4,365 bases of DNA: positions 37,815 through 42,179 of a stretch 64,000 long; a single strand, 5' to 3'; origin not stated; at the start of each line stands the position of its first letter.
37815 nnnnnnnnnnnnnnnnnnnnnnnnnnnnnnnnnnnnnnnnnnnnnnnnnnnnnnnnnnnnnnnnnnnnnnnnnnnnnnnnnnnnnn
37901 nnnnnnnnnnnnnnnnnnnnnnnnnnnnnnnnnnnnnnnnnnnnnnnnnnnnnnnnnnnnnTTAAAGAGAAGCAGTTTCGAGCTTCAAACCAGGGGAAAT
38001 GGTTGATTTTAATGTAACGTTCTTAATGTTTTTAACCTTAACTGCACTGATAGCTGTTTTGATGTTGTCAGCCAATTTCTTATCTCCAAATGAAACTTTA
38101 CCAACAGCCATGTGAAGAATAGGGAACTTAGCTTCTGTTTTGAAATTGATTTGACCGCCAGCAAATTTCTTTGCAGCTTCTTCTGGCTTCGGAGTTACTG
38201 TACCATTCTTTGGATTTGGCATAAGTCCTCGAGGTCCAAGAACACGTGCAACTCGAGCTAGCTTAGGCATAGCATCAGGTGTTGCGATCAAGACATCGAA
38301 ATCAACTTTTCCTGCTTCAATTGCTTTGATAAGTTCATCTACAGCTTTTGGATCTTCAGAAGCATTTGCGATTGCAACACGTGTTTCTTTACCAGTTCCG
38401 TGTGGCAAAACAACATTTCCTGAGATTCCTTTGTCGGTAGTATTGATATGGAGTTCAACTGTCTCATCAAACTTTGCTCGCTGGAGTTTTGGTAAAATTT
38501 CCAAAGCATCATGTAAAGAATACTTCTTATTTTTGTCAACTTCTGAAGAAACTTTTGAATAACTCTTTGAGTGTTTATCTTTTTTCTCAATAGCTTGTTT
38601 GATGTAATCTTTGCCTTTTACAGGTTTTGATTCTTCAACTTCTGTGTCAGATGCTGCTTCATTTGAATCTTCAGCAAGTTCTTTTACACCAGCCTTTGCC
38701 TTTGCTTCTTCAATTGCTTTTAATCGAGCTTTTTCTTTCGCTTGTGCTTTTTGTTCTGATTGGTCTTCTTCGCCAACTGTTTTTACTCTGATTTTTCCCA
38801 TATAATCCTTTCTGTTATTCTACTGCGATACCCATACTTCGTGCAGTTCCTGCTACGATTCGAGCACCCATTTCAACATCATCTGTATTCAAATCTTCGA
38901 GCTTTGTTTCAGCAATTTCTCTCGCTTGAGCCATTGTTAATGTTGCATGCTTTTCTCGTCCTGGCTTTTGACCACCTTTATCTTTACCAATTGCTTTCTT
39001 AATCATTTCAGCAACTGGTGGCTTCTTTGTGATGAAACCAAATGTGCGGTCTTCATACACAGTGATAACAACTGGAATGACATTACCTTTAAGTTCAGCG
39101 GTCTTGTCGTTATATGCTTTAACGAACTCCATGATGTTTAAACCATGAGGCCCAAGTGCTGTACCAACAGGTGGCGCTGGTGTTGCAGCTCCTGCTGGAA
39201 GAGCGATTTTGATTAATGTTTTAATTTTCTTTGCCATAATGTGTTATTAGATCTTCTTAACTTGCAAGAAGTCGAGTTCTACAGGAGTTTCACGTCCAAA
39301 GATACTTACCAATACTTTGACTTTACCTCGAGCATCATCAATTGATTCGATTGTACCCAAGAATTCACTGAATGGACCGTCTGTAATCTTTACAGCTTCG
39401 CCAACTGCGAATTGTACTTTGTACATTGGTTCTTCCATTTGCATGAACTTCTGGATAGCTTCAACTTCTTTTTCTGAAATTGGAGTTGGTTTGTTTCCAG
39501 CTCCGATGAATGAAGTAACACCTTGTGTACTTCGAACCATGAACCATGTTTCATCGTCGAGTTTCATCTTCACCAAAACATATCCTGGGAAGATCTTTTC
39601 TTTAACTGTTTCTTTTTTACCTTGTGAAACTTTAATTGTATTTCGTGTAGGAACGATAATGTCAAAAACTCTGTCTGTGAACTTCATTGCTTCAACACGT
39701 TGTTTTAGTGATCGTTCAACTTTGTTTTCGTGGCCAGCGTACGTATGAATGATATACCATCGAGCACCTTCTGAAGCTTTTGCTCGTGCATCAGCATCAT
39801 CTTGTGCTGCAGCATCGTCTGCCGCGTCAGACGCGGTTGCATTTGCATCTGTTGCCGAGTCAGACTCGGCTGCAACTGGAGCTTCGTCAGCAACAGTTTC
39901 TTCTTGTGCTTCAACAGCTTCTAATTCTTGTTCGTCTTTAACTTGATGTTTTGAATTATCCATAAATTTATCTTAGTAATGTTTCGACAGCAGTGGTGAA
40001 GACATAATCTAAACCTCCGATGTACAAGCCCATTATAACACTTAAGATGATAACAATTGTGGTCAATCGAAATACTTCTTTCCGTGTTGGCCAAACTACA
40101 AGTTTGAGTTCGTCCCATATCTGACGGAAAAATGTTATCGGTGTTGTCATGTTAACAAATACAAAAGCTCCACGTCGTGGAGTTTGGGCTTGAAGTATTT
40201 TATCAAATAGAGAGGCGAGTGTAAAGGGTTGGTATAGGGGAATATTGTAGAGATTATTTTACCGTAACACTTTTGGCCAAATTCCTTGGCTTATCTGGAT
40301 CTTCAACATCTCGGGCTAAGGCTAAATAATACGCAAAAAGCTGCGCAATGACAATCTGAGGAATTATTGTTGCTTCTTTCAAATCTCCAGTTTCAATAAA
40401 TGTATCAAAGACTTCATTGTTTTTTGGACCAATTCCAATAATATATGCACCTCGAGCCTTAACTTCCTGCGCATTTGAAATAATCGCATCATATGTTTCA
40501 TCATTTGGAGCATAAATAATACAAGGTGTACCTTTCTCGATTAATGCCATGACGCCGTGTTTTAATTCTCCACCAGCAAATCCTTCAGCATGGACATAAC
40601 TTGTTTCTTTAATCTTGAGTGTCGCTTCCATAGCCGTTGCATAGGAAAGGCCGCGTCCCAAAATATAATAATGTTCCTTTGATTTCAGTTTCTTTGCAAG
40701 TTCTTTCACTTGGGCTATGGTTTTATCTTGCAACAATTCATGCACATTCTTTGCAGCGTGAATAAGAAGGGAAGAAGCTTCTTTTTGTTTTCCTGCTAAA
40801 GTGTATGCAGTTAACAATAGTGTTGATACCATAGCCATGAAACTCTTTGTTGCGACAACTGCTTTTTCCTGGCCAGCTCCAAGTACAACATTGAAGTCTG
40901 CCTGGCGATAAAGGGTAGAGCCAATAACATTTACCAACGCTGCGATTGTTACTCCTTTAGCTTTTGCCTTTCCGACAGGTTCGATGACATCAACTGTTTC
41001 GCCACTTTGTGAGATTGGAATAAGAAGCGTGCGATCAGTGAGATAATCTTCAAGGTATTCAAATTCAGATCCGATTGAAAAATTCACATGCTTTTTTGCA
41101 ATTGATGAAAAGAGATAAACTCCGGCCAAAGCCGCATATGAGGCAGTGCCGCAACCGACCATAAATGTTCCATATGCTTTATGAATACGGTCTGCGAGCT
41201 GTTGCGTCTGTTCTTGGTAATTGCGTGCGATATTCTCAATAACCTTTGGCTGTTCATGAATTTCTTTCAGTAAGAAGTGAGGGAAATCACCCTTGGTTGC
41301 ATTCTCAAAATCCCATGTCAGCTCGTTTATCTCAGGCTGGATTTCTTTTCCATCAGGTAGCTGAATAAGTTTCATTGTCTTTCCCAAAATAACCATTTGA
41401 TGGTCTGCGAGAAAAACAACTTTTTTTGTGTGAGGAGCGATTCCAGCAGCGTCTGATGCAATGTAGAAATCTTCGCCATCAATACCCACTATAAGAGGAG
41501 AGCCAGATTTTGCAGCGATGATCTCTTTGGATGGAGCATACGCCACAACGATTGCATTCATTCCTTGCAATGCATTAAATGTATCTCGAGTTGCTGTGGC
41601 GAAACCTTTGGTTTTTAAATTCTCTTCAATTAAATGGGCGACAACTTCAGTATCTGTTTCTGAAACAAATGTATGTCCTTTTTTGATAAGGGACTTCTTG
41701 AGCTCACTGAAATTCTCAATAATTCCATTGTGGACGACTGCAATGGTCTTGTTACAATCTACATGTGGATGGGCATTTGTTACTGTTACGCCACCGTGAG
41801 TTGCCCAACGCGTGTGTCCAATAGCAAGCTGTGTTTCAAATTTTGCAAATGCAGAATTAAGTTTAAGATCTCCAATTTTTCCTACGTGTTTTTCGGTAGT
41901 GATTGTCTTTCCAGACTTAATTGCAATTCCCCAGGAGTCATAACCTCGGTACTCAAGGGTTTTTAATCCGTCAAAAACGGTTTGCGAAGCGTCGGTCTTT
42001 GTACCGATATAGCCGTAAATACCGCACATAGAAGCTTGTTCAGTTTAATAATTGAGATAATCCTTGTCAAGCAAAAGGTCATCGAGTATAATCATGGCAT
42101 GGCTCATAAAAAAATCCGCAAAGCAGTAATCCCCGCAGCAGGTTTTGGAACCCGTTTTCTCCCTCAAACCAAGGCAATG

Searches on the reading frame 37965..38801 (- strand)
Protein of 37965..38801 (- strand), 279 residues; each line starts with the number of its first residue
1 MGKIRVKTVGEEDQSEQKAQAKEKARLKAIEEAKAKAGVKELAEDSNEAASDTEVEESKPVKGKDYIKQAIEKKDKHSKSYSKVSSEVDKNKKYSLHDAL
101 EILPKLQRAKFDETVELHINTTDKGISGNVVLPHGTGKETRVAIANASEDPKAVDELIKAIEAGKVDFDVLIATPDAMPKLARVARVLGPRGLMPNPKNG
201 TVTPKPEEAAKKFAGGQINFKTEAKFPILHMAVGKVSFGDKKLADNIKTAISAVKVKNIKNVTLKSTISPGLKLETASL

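Call 73: search_protein_families(library=pfam, proteins=[window:37965-38801:-], max_evalue=0.0001)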
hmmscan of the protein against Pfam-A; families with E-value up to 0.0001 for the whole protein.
window:37965-38801:- (279 aa): 1 family
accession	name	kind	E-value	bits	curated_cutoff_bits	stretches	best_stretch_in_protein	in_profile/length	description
PF00687.26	Ribosomal_L1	-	2.1e-35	122.6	32.2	1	105-270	3-198/198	Ribosomal protein L1p/L10e family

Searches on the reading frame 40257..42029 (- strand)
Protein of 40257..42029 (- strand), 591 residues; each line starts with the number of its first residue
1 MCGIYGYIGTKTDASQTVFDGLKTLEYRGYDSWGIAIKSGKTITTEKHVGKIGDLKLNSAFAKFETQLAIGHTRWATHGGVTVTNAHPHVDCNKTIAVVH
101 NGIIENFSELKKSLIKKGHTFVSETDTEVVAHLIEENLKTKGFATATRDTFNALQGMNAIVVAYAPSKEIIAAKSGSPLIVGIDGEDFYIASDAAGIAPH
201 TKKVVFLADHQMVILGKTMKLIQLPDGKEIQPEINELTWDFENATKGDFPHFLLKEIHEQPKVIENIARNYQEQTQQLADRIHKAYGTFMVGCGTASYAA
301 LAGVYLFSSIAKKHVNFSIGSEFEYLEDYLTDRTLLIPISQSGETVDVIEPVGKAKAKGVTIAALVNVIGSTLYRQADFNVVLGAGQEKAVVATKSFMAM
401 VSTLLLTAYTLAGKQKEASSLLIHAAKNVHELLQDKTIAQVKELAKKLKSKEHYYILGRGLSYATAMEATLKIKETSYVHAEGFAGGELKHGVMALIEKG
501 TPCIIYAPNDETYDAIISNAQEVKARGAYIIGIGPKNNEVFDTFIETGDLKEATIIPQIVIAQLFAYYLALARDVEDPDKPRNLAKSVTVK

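Call 73: search_protein_families(library=pfam, proteins=[window:40257-42029:-], max_evalue=0.0001)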
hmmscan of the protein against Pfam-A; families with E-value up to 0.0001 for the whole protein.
window:40257-42029:- (591 aa): 4 families
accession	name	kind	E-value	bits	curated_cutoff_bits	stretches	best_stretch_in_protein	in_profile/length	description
PF01380.27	SIS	-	2.1e-38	131.5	25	2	448-538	2-91/131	SIS domain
PF13522.11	GATase_6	-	6.8e-20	71.9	27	1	64-193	8-130/130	Glutamine amidotransferase domain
PF13537.11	GATase_7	-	1e-15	58.3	25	1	84-195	11-119/123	Glutamine amidotransferase domain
PF13230.11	GATase_4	-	9.1e-06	25.2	23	1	31-156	34-161/272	Glutamine amidotransferases class-II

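Call 89: find_encoding_contigs(protein=window:40257-42029:-, flank=1000, max_places=3)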
Protein window:40257-42029:- (591 aa): 4 contigs read that carry it; 3 places shown.
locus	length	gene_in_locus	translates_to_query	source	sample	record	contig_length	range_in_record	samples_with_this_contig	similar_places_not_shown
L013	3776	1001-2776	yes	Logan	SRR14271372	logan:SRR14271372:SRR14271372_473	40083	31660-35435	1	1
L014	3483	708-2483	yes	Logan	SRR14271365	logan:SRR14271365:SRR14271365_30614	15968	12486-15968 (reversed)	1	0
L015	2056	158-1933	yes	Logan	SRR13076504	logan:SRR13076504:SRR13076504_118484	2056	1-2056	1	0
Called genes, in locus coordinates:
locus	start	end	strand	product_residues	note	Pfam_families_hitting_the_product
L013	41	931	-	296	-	PF00483:NTP_transferase, PF12804:NTP_transf_3 (weak)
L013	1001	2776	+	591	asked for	PF13230:GATase_4 (faint), PF13522:GATase_6, PF13537:GATase_7, PF01380:SIS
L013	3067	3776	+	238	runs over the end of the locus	PF02357:NusG, PF00467:KOW (weak)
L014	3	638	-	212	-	?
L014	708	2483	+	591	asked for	PF13230:GATase_4 (faint), PF13522:GATase_6, PF13537:GATase_7, PF01380:SIS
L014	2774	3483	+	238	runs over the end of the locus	PF02357:NusG, PF00467:KOW (weak)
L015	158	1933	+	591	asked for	PF13230:GATase_4 (faint), PF13522:GATase_6, PF13537:GATase_7, PF01380:SIS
